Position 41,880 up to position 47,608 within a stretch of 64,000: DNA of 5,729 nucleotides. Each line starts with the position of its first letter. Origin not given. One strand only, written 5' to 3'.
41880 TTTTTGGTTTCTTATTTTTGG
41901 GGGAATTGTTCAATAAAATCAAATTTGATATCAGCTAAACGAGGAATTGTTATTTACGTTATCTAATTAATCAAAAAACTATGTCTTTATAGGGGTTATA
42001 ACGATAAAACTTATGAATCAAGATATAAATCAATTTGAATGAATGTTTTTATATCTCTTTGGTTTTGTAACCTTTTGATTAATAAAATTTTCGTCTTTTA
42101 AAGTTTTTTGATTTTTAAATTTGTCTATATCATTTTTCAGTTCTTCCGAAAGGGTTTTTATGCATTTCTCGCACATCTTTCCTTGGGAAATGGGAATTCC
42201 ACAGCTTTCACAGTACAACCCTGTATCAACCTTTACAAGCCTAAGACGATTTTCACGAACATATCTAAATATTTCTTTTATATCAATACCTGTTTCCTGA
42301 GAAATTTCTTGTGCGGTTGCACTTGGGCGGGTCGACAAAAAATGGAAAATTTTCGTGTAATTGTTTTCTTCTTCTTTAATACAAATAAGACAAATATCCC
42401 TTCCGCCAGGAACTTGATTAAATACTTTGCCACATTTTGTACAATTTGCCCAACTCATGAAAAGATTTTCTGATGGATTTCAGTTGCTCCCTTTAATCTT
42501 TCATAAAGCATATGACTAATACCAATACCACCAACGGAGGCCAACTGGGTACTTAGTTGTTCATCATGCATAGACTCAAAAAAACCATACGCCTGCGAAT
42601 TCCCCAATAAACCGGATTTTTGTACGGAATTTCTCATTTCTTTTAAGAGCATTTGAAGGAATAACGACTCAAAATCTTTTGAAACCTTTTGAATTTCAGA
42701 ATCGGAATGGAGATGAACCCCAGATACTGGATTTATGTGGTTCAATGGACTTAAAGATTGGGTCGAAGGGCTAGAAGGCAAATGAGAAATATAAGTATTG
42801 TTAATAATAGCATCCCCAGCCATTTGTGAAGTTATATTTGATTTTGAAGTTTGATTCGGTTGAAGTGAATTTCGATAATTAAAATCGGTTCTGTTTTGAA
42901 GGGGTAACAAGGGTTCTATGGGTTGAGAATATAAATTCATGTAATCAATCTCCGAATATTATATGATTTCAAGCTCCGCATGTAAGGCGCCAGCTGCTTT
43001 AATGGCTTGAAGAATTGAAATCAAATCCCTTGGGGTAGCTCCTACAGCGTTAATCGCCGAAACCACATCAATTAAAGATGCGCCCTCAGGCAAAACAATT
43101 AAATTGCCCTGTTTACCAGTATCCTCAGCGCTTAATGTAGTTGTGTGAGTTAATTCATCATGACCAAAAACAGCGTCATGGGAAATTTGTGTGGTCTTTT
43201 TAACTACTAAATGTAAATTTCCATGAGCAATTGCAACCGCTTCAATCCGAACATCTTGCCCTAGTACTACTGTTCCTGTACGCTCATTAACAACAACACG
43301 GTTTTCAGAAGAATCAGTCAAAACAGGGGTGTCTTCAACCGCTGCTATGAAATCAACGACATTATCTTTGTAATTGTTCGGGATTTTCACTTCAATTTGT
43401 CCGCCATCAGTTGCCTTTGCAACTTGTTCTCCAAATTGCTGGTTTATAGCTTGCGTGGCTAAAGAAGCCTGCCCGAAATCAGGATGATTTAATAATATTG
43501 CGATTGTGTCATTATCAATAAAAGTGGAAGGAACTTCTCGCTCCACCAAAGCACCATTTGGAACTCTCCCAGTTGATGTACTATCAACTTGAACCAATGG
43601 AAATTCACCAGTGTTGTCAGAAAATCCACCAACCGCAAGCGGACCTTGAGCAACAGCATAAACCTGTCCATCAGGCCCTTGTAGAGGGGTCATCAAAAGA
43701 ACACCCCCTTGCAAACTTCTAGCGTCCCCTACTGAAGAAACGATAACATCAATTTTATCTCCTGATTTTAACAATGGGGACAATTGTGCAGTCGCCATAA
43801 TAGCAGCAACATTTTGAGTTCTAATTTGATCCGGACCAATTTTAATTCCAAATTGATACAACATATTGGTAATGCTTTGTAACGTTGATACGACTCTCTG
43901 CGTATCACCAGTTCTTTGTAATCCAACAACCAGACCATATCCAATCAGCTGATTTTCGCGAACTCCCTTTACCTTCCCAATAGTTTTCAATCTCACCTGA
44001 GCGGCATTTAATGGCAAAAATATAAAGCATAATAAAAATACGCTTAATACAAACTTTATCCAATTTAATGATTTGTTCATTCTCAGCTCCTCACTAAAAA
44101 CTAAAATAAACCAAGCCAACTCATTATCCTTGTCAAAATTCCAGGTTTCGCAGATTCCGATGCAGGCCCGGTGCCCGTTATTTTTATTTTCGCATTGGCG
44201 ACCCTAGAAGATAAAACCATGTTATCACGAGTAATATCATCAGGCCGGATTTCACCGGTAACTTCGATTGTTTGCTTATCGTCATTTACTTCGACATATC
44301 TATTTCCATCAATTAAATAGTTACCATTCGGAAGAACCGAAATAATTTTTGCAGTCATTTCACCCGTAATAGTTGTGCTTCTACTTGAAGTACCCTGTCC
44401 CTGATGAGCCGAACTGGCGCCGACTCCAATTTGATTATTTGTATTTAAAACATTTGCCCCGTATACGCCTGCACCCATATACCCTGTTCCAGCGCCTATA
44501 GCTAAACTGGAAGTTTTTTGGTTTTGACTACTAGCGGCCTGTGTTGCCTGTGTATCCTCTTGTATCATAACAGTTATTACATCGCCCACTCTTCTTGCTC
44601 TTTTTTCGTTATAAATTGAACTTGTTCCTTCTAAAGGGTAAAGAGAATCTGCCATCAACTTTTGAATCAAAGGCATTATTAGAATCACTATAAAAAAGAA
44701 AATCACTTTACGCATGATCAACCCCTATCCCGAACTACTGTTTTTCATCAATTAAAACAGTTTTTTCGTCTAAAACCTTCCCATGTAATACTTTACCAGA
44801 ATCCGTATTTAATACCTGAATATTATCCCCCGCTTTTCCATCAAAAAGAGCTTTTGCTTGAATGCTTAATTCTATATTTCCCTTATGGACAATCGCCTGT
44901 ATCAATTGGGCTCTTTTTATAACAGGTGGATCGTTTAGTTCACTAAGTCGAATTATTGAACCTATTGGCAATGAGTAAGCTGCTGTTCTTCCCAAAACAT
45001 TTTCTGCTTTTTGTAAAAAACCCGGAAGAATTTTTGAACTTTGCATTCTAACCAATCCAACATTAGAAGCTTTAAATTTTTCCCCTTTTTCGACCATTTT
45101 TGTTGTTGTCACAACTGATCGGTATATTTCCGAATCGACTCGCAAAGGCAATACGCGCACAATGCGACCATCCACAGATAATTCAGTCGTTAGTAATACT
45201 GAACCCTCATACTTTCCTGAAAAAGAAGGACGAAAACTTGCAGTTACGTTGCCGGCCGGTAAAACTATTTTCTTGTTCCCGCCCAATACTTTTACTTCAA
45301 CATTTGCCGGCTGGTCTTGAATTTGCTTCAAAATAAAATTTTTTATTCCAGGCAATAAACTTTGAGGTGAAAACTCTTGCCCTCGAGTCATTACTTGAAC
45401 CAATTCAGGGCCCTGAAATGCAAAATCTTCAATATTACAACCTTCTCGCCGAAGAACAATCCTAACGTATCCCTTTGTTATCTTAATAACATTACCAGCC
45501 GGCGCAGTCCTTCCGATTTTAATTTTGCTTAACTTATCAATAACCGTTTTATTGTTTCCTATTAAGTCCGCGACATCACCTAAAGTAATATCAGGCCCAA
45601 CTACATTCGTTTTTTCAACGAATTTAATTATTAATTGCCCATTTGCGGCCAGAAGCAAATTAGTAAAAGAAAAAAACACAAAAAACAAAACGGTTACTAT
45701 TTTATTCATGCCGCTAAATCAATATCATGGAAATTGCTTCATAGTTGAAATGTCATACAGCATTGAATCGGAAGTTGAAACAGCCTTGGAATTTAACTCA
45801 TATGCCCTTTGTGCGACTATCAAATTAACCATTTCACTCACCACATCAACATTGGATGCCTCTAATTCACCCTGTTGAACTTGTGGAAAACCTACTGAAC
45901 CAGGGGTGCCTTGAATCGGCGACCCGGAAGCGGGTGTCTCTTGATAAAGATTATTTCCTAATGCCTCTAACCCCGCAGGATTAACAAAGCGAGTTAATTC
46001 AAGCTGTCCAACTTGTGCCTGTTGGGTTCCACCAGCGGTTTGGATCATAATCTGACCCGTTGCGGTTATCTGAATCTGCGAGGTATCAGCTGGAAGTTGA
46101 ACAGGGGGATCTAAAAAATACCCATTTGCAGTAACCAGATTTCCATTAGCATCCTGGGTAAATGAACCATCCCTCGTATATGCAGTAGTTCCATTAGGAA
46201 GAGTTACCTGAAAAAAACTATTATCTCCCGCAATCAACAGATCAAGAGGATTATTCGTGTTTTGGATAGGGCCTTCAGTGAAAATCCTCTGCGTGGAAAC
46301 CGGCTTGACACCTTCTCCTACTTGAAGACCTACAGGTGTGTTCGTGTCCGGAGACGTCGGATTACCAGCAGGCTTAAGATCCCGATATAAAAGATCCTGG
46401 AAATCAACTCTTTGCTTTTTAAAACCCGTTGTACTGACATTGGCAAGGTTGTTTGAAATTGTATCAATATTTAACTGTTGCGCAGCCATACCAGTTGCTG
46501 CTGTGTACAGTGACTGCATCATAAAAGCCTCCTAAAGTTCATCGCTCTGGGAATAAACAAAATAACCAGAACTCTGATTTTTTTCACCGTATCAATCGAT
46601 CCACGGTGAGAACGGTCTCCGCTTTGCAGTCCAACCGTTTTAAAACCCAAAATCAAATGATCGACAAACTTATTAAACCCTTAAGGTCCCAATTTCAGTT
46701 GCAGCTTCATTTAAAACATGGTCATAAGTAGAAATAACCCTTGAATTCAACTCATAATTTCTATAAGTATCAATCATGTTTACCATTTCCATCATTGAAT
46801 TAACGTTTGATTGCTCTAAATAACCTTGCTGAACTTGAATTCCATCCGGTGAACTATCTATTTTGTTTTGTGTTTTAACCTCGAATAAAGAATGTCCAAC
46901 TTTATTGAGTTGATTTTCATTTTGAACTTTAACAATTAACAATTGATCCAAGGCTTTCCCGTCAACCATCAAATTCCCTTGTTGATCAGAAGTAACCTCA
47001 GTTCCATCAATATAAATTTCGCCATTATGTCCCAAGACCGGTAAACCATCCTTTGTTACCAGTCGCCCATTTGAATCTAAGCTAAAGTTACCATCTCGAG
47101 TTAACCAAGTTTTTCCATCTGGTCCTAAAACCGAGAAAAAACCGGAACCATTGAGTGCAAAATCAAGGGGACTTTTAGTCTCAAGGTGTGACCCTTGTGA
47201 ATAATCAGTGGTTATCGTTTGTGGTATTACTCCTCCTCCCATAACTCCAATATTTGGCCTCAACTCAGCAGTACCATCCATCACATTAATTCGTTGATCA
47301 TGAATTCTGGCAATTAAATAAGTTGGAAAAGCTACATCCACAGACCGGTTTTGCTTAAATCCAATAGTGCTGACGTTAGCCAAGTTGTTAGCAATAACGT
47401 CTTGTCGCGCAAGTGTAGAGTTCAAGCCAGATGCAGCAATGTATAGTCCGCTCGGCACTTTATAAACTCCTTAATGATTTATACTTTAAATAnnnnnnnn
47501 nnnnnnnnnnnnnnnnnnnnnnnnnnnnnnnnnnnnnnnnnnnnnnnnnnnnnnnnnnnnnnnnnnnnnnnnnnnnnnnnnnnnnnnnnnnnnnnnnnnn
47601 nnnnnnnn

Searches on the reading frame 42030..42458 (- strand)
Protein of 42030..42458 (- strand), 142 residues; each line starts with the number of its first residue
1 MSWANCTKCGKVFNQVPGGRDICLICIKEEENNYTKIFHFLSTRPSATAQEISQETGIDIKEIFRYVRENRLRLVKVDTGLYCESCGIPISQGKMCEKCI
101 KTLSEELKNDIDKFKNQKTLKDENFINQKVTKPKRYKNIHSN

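Call 41: search_protein_families(library=pfam, proteins=[window:42030-42458:-], max_evalue=5)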
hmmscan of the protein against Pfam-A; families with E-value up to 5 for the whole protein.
window:42030-42458:- (142 aa): 16 families
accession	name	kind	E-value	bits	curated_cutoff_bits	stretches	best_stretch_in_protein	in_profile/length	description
PF18912.6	DZR_2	-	0.0012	19.1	27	2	79-99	35-55/56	Double zinc ribbon domain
PF13475.11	DUF4116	-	0.004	17.1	24.9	1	95-112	11-28/49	Domain of unknown function (DUF4116)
PF21476.4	PF0610-like_N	-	0.012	16.3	33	1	36-65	5-33/50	PF0610-like, N-terminal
PF12773.13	DZR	-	0.028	15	27.3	1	81-106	13-37/45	Double zinc ribbon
PF01978.25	TrmB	-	0.03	14.6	25.6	1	37-68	13-44/68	Sugar-specific transcriptional regulator TrmB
PF10771.15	DUF2582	-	0.033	14.8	24.2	1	36-65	12-41/65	Winged helix-turn-helix domain (DUF2582)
PF21320.3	HTH_65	-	0.036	14.7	24.1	1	35-69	13-43/75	Rv2258c-like winged HTH domain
PF01155.25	HypA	-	0.071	13.6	28.9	1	67-102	57-95/112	Hydrogenase/urease nickel incorporation, metallochaperone, hypA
PF07776.21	zf-AD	-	0.082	13.6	28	0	22-61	1-38/75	Zinc-finger associated domain (zf-AD)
PF04032.22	Rpr2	-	0.11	13.2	29.3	1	46-108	14-73/90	RNAse P Rpr2/Rpp21/SNM1 subunit domain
PF07191.17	Zn_ribbon_6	-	0.3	11.6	25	1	76-104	12-40/67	Double zinc ribbon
PF14260.11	zf-C4pol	-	0.54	11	28.9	0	6-39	1-29/70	C4-type zinc-finger of DNA polymerase delta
PF13248.11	Zn_ribbon_3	-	0.81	9.7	27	1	3-13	16-26/26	zinc-ribbon domain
PF23447.1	DUF7128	-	2.1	8.7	25.7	0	1-15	10-24/44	Domain of unknown function (DUF7128)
PF18439.7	zf_UBZ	-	3.1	8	25.6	0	82-94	4-16/32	Ubiquitin-Binding Zinc Finger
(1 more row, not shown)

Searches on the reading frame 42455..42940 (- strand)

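Call 41: search_protein_families(library=pfam, proteins=[window:42455-42940:-], max_evalue=5)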
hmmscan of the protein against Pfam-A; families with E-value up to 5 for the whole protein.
window:42455-42940:- (161 aa): 1 family
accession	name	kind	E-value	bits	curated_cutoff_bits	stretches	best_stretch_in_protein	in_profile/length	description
PF10135.14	Rod-binding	-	1.9e-13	51.2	25.1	1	100-147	1-50/51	Rod binding protein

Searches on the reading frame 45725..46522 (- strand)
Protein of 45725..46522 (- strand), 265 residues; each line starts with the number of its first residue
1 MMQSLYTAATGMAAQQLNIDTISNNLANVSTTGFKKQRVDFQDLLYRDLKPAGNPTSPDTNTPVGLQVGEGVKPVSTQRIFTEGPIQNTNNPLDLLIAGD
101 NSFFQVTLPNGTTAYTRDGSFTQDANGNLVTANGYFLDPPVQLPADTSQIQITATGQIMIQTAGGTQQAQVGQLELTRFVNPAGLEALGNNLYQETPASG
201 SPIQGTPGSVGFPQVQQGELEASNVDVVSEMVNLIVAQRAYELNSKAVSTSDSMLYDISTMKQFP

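Call 4: search_protein_families(library=pfam, proteins=[window:45725-46522:-], max_evalue=0.01)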
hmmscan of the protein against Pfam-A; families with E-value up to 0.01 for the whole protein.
window:45725-46522:- (265 aa): 3 families
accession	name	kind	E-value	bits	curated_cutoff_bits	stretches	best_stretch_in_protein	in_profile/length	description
PF22692.1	LlgE_F_G_D1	-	2.1e-22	79.5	27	1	101-159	5-63/64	Flagellar hook protein FlgE/F/G D1 domain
PF06429.18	Flg_bbr_C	-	2.2e-18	65.9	23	1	216-259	1-44/46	Flagellar basal body rod FlgEFG protein C-terminal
PF00460.25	Flg_bb_rod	-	1.9e-11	44.1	20.7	1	5-35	1-31/31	Flagella basal body rod protein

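Call 5: search_protein_families(library=ncbifam, proteins=[window:45725-46522:-], max_evalue=0.01)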
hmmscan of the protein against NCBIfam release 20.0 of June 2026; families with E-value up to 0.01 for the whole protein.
window:45725-46522:- (265 aa): 30 families (the best 25 are shown)
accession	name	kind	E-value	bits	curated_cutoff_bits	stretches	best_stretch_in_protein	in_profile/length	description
TIGR02488.1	flgG_G_neg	equivalog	1.3e-107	359.2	252.75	1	4-261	1-258/259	flagellar basal-body rod protein FlgG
NF009456.0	PRK12816.1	equivalog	1.4e-104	349.4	416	1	1-262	1-263/264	flagellar basal body rod protein FlgG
TIGR03506.1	FlgEFG_subfam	subfamily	1e-78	265.5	70.25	2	4-137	2-121/351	flagellar hook-basal body complex protein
NF009278.1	PRK12636.1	equivalog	2.1e-63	214.3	350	1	1-262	1-262/263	flagellar basal body rod protein FlgG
NF004241.1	PRK05682.1-5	equivalog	3.6e-58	197.8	469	2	1-135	1-133/446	flagellar hook protein FlgE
TIGR02489.1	flgE_epsilon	equivalog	2.4e-53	181.7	412.85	2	1-137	1-136/719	flagellar hook protein FlgE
NF004238.1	PRK05682.1-1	equivalog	3.1e-53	181.5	400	2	148-258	301-410/414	flagellar hook protein FlgE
TIGR02490.1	flgF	equivalog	3.8e-50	170.5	178.5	1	5-242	1-218/218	flagellar basal-body rod protein FlgF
NF004243.1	PRK05682.2-2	equivalog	1.4e-40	139.7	801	2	3-137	5-124/420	flagellar hook protein FlgE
NF004242.0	PRK05682.2-1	equivalog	4.4e-40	137.8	365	2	2-138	4-128/422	flagellar hook protein FlgE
NF005286.1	PRK06803.1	equivalog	5.5e-40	137.7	467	2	148-255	289-395/402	flagellar hook protein FlgE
NF004240.1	PRK05682.1-4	equivalog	6e-39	134.6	472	2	7-137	5-125/443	flagellar hook protein FlgE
NF009331.1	PRK12689.1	equivalog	8.5e-37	126.7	347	1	16-253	16-239/252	flagellar basal-body rod protein FlgF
NF009280.2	PRK12640.1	subfamily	3.8e-33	115.1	210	1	1-254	1-235/246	flagellar basal body rod protein FlgF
NF009279.0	PRK12637.1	equivalog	1.6e-30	106.2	663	2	156-258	368-469/473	flagellar hook protein FlgE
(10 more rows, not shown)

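Call 49: list_cluster_members(proteins=[L087:7206-8357:+, L087:10001-12049:+, L082:5490-6497:+, L082:10001-11518:+, L080:12592-13386:+, L080:10001-11668:+, L083:12639-13427:+, L084:12517-13305:+, window:45725-46522:-, L085:3064-5037:+])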
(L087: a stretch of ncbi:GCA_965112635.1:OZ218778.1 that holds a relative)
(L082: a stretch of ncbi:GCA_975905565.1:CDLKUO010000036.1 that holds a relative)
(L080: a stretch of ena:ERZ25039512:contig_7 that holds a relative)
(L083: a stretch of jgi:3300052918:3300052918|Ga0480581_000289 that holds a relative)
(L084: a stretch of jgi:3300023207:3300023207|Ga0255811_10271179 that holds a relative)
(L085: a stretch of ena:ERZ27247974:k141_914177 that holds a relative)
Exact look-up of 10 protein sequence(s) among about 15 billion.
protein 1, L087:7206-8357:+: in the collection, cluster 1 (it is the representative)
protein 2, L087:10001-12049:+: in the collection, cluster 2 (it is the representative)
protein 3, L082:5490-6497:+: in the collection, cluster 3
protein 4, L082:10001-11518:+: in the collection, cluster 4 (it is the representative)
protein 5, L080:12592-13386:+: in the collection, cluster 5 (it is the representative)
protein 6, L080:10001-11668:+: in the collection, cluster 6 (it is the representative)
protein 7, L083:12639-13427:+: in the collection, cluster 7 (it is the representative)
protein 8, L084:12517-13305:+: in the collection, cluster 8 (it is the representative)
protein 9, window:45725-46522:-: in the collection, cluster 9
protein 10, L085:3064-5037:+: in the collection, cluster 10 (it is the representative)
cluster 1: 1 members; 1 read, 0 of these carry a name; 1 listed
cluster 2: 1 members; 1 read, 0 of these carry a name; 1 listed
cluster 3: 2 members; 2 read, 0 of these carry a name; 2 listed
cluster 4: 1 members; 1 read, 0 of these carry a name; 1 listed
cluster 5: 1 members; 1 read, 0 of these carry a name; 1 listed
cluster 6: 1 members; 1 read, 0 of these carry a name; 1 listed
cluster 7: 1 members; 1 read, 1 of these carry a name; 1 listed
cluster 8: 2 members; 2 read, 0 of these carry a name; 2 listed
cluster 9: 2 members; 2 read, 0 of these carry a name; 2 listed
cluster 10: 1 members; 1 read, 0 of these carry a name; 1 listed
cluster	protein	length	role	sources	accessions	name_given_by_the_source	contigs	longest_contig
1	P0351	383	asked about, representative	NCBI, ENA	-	-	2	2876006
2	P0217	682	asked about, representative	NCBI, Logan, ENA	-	-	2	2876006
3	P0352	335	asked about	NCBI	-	-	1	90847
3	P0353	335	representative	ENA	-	-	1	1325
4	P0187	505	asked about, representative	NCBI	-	-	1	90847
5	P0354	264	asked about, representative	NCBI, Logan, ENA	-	-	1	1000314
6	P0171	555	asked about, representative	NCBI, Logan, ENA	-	-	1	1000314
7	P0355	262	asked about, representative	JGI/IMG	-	flagellar basal-body rod protein FlgG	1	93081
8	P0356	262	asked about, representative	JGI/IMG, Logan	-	-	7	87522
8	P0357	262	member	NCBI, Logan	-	-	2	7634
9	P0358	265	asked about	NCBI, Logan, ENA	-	-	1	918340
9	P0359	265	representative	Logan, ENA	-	-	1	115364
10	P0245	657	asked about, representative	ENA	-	-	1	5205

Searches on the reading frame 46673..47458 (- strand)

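Call 4: search_protein_families(library=pfam, proteins=[window:46673-47458:-], max_evalue=0.01)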
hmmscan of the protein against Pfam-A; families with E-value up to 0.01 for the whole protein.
window:46673-47458:- (261 aa): 3 families
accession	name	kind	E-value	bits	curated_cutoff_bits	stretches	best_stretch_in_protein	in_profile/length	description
PF06429.18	Flg_bbr_C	-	5e-16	58.4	23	1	210-253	1-44/46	Flagellar basal body rod FlgEFG protein C-terminal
PF22692.1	LlgE_F_G_D1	-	1.9e-15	57.2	27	1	101-162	1-61/64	Flagellar hook protein FlgE/F/G D1 domain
PF00460.25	Flg_bb_rod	-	1.9e-10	40.9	20.7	1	5-35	1-31/31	Flagella basal body rod protein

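Call 5: search_protein_families(library=ncbifam, proteins=[window:46673-47458:-], max_evalue=0.01)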
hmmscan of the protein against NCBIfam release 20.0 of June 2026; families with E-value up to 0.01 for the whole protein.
window:46673-47458:- (261 aa): 28 families (the best 25 are shown)
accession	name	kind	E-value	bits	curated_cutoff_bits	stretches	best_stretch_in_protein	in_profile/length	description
TIGR03506.1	FlgEFG_subfam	subfamily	1.3e-53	183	70.25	2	4-148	2-122/351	flagellar hook-basal body complex protein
TIGR02490.1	flgF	equivalog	1.7e-51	174.9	178.5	1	5-236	1-218/218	flagellar basal-body rod protein FlgF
TIGR02488.1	flgG_G_neg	equivalog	1.6e-49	168.8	252.75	1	5-252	2-255/259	flagellar basal-body rod protein FlgG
NF009331.1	PRK12689.1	equivalog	1.1e-41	142.7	347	1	13-252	12-244/252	flagellar basal-body rod protein FlgF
NF009280.2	PRK12640.1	subfamily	4e-40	137.9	210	1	4-252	4-239/246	flagellar basal body rod protein FlgF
NF009332.0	PRK12690.1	equivalog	3e-37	128.2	288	1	6-252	6-232/239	flagellar hook-basal body complex protein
NF009456.0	PRK12816.1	equivalog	6.8e-37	127.5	416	1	4-252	4-259/264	flagellar basal body rod protein FlgG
NF009282.1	PRK12642.1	equivalog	6.8e-35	120.5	242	2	86-257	65-238/239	flagellar basal-body rod protein FlgF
NF009278.1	PRK12636.1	equivalog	1.7e-33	116.3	350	1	4-251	4-257/263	flagellar basal body rod protein FlgG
NF004241.1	PRK05682.1-5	equivalog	8.3e-30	104.3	469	2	3-150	3-144/446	flagellar hook protein FlgE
NF004238.1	PRK05682.1-1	equivalog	2.7e-29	102.7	400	2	7-146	5-126/414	flagellar hook protein FlgE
NF009281.1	PRK12641.1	equivalog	9.1e-23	81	260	2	86-252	64-244/252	flagellar basal-body rod protein FlgF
NF005286.1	PRK06803.1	equivalog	3.8e-22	79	467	3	74-144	48-119/402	flagellar hook protein FlgE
NF004240.1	PRK05682.1-4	equivalog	4.7e-22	78.9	472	2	7-159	5-143/443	flagellar hook protein FlgE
NF004243.1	PRK05682.2-2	equivalog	5.7e-22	78.3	801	2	7-146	9-129/420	flagellar hook protein FlgE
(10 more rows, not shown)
